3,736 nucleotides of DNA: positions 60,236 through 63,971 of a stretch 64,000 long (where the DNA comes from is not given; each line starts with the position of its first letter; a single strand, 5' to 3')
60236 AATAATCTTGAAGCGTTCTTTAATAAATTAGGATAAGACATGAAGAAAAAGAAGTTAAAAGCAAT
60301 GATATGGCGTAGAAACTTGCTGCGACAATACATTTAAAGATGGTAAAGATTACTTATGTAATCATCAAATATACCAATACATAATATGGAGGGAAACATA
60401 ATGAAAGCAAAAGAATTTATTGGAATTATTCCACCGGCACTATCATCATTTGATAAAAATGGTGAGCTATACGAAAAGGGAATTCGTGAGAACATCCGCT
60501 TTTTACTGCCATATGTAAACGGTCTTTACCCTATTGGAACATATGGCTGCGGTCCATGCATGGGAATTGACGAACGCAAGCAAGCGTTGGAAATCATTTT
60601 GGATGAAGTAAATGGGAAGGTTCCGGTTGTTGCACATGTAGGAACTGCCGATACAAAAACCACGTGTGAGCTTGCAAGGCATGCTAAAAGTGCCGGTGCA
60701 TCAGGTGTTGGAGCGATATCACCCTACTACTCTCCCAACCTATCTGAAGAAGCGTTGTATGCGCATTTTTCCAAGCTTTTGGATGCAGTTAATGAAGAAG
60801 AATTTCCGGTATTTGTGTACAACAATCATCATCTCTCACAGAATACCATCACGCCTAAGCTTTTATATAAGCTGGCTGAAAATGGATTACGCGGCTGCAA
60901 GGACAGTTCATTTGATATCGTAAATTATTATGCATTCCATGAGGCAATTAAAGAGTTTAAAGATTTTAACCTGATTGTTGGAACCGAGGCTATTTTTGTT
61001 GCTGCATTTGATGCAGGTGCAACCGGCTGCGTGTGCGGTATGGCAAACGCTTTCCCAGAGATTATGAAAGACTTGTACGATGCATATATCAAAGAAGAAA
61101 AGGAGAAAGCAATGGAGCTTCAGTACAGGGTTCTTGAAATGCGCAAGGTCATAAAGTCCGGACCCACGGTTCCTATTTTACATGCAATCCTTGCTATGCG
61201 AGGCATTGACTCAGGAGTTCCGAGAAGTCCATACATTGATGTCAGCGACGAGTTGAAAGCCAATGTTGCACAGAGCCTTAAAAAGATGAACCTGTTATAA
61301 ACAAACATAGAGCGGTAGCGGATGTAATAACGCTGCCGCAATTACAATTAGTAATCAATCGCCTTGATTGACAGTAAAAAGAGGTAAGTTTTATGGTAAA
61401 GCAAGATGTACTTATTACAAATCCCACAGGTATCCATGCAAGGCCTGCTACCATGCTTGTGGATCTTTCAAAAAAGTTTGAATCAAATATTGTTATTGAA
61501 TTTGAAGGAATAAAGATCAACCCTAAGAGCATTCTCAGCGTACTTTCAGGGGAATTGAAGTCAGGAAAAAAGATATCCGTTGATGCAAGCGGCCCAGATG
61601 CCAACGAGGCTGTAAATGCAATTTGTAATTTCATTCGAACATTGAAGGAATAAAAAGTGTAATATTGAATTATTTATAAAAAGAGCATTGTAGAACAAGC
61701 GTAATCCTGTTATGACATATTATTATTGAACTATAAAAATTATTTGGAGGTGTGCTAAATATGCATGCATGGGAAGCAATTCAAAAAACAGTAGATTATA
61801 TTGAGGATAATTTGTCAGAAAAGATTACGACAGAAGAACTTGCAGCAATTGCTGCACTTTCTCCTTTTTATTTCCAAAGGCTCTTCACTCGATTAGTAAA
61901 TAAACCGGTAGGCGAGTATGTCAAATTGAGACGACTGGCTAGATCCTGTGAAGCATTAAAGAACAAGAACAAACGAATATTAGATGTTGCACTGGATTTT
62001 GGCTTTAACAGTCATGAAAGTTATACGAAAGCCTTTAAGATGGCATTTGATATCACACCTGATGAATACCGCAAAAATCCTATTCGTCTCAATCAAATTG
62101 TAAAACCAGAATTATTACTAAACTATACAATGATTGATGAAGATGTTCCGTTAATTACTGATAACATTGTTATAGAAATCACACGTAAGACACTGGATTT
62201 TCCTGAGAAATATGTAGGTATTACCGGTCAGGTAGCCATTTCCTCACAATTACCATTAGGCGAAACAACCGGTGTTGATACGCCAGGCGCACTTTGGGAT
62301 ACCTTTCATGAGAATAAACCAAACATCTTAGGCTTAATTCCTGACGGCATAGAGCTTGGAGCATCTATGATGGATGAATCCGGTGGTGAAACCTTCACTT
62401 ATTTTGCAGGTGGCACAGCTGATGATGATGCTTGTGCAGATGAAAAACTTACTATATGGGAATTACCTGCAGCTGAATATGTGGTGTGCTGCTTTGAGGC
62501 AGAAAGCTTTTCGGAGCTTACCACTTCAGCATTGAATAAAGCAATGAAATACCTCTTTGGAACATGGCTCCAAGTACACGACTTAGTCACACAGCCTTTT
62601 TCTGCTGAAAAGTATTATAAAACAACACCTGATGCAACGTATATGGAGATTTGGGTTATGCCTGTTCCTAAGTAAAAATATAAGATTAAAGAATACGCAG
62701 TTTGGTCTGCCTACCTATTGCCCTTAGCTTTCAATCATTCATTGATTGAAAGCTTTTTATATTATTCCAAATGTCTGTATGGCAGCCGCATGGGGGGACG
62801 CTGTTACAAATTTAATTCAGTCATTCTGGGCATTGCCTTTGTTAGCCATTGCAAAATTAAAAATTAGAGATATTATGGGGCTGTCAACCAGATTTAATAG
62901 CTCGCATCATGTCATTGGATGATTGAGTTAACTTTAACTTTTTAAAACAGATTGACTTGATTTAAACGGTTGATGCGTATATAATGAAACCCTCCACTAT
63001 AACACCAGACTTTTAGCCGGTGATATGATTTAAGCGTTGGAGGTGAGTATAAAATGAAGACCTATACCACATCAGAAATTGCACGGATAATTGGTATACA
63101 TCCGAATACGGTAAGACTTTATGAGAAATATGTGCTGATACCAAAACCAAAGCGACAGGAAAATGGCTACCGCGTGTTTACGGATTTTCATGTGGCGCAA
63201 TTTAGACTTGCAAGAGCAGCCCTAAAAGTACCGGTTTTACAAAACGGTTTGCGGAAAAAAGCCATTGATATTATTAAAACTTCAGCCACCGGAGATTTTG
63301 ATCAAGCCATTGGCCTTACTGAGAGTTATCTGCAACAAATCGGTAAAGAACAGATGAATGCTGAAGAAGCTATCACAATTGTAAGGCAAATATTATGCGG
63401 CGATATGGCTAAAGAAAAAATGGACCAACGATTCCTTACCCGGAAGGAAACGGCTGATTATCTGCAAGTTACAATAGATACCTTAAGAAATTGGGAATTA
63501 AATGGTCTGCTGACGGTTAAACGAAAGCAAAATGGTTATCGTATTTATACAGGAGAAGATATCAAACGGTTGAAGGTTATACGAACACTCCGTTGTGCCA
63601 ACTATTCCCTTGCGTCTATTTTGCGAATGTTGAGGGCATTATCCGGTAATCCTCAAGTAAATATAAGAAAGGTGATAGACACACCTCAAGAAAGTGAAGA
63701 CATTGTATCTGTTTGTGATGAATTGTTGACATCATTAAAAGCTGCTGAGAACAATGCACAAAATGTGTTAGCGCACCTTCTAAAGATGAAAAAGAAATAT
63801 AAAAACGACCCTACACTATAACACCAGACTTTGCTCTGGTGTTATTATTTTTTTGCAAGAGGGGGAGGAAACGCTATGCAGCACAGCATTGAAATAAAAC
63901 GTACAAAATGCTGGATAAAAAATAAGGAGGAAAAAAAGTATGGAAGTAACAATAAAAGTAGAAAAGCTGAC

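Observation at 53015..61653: Ascorbate-family PTS locus with an enzyme set that matches no known Ula/Sga pathway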

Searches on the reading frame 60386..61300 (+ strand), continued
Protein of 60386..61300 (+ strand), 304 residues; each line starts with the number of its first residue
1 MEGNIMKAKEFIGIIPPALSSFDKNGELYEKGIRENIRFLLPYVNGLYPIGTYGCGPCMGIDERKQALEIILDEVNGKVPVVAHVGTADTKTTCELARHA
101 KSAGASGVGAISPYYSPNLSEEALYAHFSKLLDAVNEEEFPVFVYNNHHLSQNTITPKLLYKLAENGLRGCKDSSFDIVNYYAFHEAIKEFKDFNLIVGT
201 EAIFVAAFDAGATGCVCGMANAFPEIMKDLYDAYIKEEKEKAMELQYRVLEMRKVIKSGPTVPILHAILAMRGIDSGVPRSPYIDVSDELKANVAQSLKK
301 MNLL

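Call 57: list_cluster_members(proteins=[P0078, P0091, P0084, P0017, P0069])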
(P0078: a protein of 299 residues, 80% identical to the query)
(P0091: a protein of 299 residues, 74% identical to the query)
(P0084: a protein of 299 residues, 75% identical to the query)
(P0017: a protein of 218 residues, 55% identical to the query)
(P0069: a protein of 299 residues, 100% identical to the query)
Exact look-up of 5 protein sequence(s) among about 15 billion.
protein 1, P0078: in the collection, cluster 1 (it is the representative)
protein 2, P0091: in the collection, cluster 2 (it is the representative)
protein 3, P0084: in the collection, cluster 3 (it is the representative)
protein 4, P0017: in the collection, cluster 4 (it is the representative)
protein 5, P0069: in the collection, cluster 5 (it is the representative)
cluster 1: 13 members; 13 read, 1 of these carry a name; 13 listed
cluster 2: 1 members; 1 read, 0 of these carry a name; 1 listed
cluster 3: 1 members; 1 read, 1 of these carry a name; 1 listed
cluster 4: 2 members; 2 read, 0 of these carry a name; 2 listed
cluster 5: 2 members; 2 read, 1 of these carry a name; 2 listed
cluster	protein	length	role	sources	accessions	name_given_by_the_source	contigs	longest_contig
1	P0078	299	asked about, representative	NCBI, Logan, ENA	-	-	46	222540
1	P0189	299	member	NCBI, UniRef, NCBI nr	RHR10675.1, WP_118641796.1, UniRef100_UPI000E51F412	dihydrodipicolinate synthase family protein [Pseudoflavonifractor sp. AF19-9AC] | dihydrodipicolinate synthase family protein n=1 Tax=Pseudoflavonifractor sp. AF19-9AC ...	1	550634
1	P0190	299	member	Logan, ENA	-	-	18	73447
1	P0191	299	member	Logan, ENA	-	-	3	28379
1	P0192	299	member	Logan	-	-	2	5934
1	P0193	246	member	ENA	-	-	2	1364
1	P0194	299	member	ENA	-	-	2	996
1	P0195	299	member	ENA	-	-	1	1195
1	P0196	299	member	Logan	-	-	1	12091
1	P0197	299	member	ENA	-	-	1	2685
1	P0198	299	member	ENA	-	-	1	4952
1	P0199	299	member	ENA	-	-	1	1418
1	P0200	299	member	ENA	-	-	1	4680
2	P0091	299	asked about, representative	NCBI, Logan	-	-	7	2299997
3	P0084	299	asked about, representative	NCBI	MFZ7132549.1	MAG: dihydrodipicolinate synthase family protein [Eubacteriales bacterium]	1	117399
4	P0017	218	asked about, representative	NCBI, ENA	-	-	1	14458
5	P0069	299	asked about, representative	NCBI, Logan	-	-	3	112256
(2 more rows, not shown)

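Call 71: predict_structure(alignment_id=A2)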
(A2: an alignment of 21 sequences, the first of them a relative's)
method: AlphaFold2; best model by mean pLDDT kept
length: 299 residues; sequences in the alignment: 21
mean_pLDDT: 92.2   pTM: 0.90
mean pLDDT of the five models: 92.2, 87.1, 86.8, 86.1, 84.0
residues with pLDDT >= 90: 240; 70-90: 51; 50-70: 4; < 50: 4
segments of 3 or more residues with pLDDT < 50: 47-50
pLDDT, mean of each block of 10 residues (from residue 1): 91 91 94 96 65 82 96 95 91 96 88 93 96 90 87 97 94 93 95 94 94 93 97 98 96 91 96 84 95 95
secondary structure, 60 per line:
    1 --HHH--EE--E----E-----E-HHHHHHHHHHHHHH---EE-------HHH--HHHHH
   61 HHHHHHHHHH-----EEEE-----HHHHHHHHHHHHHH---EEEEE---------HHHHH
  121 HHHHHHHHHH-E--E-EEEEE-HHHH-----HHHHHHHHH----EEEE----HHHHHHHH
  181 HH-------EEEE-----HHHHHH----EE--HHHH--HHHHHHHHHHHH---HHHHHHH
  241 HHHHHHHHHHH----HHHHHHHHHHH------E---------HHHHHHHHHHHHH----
elements in order: H25-38 H56-70 E76-79 H85-98 E102-106 H116-130 E137-141 H143-146 H152-160 E165-168 H173-182 E190-193 H199-204 H213-216 H219-230 H234-251 H256-266 H283-295

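Call 74: fold_search(model_id=the predicted structure, library=pdb)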
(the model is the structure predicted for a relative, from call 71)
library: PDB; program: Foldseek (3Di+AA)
matches with E <= 10: 1909; with E <= 0.001: 904
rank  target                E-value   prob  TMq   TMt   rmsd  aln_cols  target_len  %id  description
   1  5c54_E                2.8e-23  1.00  0.90  0.88   2.1       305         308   28  Crystal structure of a novel N-acetylneuraminic acid lyase from Corynebacterium glutamicum (released 2016-06-22)
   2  5c55_A                8.6e-23  1.00  0.90  0.88   2.1       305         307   28  Crystal structure of the Y138F mutant of C.glutamicum N-acetylneuraminic acid lyase in complex with pyruvate (released 2016-06-22)
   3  5c55_B                9.1e-23  1.00  0.90  0.88   2.1       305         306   28  Crystal structure of the Y138F mutant of C.glutamicum N-acetylneuraminic acid lyase in complex with pyruvate (released 2016-06-22)
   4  5c54_G                1.0e-22  1.00  0.90  0.88   2.1       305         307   28  Crystal structure of a novel N-acetylneuraminic acid lyase from Corynebacterium glutamicum (released 2016-06-22)
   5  2v8z_A                1.8e-22  1.00  0.92  0.92   1.8       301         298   26  Crystal Structure of YagE, a prophage protein belonging to the dihydrodipicolinic acid synthase family from E. coli K1 (released 2008-03-04)
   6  5c54_A                1.9e-22  1.00  0.90  0.87   2.1       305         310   28  Crystal structure of a novel N-acetylneuraminic acid lyase from Corynebacterium glutamicum (released 2016-06-22)
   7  5zka_A                2.5e-22  1.00  0.89  0.91   2.1       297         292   22  Crystal structure of N-acetylneuraminate lyase from Fusobacterium nucleatum complexed with Pyruvate (released 2018-12-05)
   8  5c54_D                3.4e-22  1.00  0.90  0.87   2.1       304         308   28  Crystal structure of a novel N-acetylneuraminic acid lyase from Corynebacterium glutamicum (released 2016-06-22)
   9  4i7u_C                1.0e-21  1.00  0.90  0.91   2.0       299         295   28  Dihydrodipicolinate Synthase of Agrobacterium tumefaciens (released 2013-12-04)
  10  8u92_A                1.4e-21  1.00  0.87  0.87   2.9       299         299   26  Crystal structure of N-acetylneuraminate lyase (NanA) from Klebsiella aerogenes (pyruvate bound, Orthorhombic P form) (released 2023-09-27)
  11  3si9_A                1.5e-21  1.00  0.90  0.92   1.9       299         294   26  Crystal structure of Dihydrodipicolinate Synthase from Bartonella Henselae (released 2011-06-29)
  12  2vc6_A                1.8e-21  1.00  0.90  0.92   1.9       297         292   26  Structure of MosA from S. meliloti with pyruvate bound (released 2008-06-17)
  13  4i7u_B                1.8e-21  1.00  0.90  0.89   2.0       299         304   28  Dihydrodipicolinate Synthase of Agrobacterium tumefaciens (released 2013-12-04)
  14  8u91_D                2.7e-21  1.00  0.88  0.89   2.6       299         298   25  Crystal structure of N-acetylneuraminate lyase (NanA) from Klebsiella aerogenes (Apo, Orthorhombic P form) (released 2023-09-27)
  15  3na8_D                3.2e-21  1.00  0.89  0.92   2.0       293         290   24  Crystal Structure of a putative dihydrodipicolinate synthetase from Pseudomonas aeruginosa (released 2011-06-01)
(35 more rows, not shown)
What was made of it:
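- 60401..61300 (+): DHDPS/NAL-superfamily class I (Schiff-base) lyase of an uncharacterised, highly conserved subfamily with motif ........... Proposed aldolase for a phosphorylated 2-keto-3-deoxy sugar acid. The model has mean pLDDT 92 and TM 0.9 to NAL, YagE and DHDPS (calls 71, 74).
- NAL-type lyases are among the best structural matches of the DHDPS-like enzyme (call 74).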

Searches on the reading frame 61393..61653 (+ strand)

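Call 3: search_protein_families(library=pfam, proteins=[window:61393-61653:+], max_evalue=0.001)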
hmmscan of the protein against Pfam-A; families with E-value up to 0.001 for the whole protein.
window:61393-61653:+ (86 aa): 1 family
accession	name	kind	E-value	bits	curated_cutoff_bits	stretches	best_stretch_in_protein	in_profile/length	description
PF00381.24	PTS-HPr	-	8.2e-25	87.1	23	1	3-82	2-80/81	PTS HPr component phosphorylation site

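Call 4: search_protein_families(library=ncbifam, proteins=[window:61393-61653:+], max_evalue=0.001)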
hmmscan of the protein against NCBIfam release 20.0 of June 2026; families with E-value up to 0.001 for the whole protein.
window:61393-61653:+ (86 aa): 9 families
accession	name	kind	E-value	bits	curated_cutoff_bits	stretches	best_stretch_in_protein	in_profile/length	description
TIGR01003.1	PTS_HPr_family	subfamily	8.3e-23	80.2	47.9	1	1-81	1-81/82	HPr family phosphocarrier protein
NF010352.0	PRK13780.1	equivalog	4e-22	77.9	110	1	1-81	1-81/88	phosphocarrier protein HPr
NF010354.0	PRK13782.1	equivalog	4.8e-18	65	123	1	1-82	1-82/85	HPr family phosphocarrier protein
NF008319.0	PRK11109.1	equivalog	7.1e-16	58.5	302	1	4-82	288-369/376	fused PTS fructose transporter subunit IIA/HPr protein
NF008146.0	PRK10897.1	equivalog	5.2e-15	55.5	119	1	2-81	3-83/90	PTS phosphocarrier protein NPr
NF041319.1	PTS-HPr_Halo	equivalog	1.2e-13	51.3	140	1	6-83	5-85/87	phosphocarrier protein HPr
NF008104.0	PRK10850.1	equivalog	1.2e-12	47.7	153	1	1-81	1-81/85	phosphocarrier protein Hpr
NF008478.1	PRK11377.1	equivalog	6.8e-12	45.1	520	1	5-78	159-232/473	dihydroxyacetone kinase phosphoryl donor subunit DhaM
NF010351.0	PRK13779.1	equivalog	9.6e-09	34.6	766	1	8-81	297-373/503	bifunctional PTS system fructose-specific transporter subunit IIA/HPr protein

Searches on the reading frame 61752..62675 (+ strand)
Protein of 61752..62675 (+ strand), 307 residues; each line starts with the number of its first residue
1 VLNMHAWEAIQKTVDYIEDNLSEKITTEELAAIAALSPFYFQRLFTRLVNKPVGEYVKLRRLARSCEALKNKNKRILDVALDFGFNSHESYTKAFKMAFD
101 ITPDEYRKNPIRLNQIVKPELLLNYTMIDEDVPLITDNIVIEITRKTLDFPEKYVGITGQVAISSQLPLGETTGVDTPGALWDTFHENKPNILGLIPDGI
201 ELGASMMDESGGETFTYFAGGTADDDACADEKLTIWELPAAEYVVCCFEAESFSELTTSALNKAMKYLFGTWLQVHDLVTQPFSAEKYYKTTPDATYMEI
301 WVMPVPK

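Call 3: search_protein_families(library=pfam, proteins=[window:61752-62675:+], max_evalue=0.001)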
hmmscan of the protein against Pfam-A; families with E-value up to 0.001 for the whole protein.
window:61752-62675:+ (307 aa): 4 families
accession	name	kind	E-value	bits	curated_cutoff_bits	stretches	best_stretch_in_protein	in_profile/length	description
PF12833.13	HTH_18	-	4e-18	65.9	33.6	1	30-108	1-79/80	Helix-turn-helix domain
PF00165.29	HTH_AraC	-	1.1e-11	45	26.6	1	70-108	2-42/42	Bacterial regulatory helix-turn-helix proteins, AraC family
PF14526.11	Cass2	-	2.2e-07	31.6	27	1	179-302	29-148/150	Integron-associated effector binding protein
PF06445.20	GyrI-like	-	2.8e-07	31.4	26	1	178-302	27-152/155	GyrI-like small molecule binding domain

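Call 4: search_protein_families(library=ncbifam, proteins=[window:61752-62675:+], max_evalue=0.001)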
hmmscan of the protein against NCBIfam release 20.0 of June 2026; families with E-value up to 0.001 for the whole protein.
window:61752-62675:+ (307 aa): 23 families
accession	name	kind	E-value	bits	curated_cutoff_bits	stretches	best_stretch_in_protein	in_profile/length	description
NF011701.0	PRK15121.1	equivalog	2.4e-21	76.5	426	1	9-131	6-129/289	MDR efflux pump AcrAB transcriptional activator RobA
NF012228.1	RobA_TF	equivalog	3.2e-21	76.1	380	1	10-126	5-121/286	MDR efflux pump AcrAB transcriptional activator RobA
NF007584.0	PRK10219.1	equivalog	1.9e-20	73.2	174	1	8-108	5-105/107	superoxide response transcriptional regulator SoxS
NF012144.2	ramA_TF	equivalog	3.9e-20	72.3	180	1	9-109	6-106/108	RamA family antibiotic efflux transcriptional regulator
NF047455.1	TF_Staph_AryK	equivalog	6.2e-17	61.1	850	1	9-110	158-259/759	transcriptional regulator AryK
NF047788.1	TransRegPocR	equivalog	2e-16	60.1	500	1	9-109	190-290/296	transcriptional regulator PocR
NF012198.0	MarA_TF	equivalog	2.3e-16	60.1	250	1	10-109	11-110/124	MDR efflux pump AcrAB transcriptional activator MarA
NF008564.0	PRK11511.1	equivalog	2.5e-16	60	202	1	10-109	11-110/127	MDR efflux pump AcrAB transcriptional activator MarA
NF007243.0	PRK09685.1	equivalog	5.6e-14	52.2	199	1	8-109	198-301/303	transcriptional regulator FeaR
NF006902.0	PRK09393.1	equivalog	6.5e-14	51.9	425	1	8-109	220-321/327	transcriptional regulator FtrA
NF007693.0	PRK10371.1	equivalog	1.4e-12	47.4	253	1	3-114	193-304/309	transcriptional regulator MelR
NF033869.1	viru_reg_Rsp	equivalog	4.5e-12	45.2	400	1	10-136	149-273/701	AraC family transcriptional regulator Rsp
TIGR04094.1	adjacent_YSIRK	equivalog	5.1e-11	42.2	200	1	8-107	285-383/383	YSIRK-targeted surface antigen transcriptional regulator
NF052371.1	TransRegGbdRPseu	equivalog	1.3e-10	40.8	480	1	10-111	227-328/365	choline metabolism transcriptional regulator GbdR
NF007860.0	PRK10572.1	equivalog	4.2e-10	39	208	1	9-111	184-286/292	arabinose operon transcriptional regulator AraC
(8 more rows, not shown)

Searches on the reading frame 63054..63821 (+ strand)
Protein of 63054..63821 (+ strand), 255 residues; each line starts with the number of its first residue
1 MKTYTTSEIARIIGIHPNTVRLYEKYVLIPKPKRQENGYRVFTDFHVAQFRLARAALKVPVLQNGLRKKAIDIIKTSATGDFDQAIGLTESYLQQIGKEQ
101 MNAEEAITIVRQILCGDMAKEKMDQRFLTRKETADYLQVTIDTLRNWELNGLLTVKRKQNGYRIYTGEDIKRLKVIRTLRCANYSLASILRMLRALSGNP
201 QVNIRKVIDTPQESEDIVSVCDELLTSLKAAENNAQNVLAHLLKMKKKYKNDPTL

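Call 22: search_protein_families(library=pfam, proteins=[window:63054-63821:+], max_evalue=0.00001)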
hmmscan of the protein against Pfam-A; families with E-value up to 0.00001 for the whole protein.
window:63054-63821:+ (255 aa): 3 families
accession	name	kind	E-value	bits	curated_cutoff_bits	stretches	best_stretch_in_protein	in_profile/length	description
PF13411.12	MerR_1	-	1.2e-26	93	21.6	2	131-195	4-68/69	MerR HTH family regulatory protein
PF00376.29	MerR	-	2e-21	75.9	28.2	2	5-42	1-38/38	MerR family regulatory protein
PF12728.13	HTH_17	-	2.6e-07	31.2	27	0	127-172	1-45/51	Helix-turn-helix domain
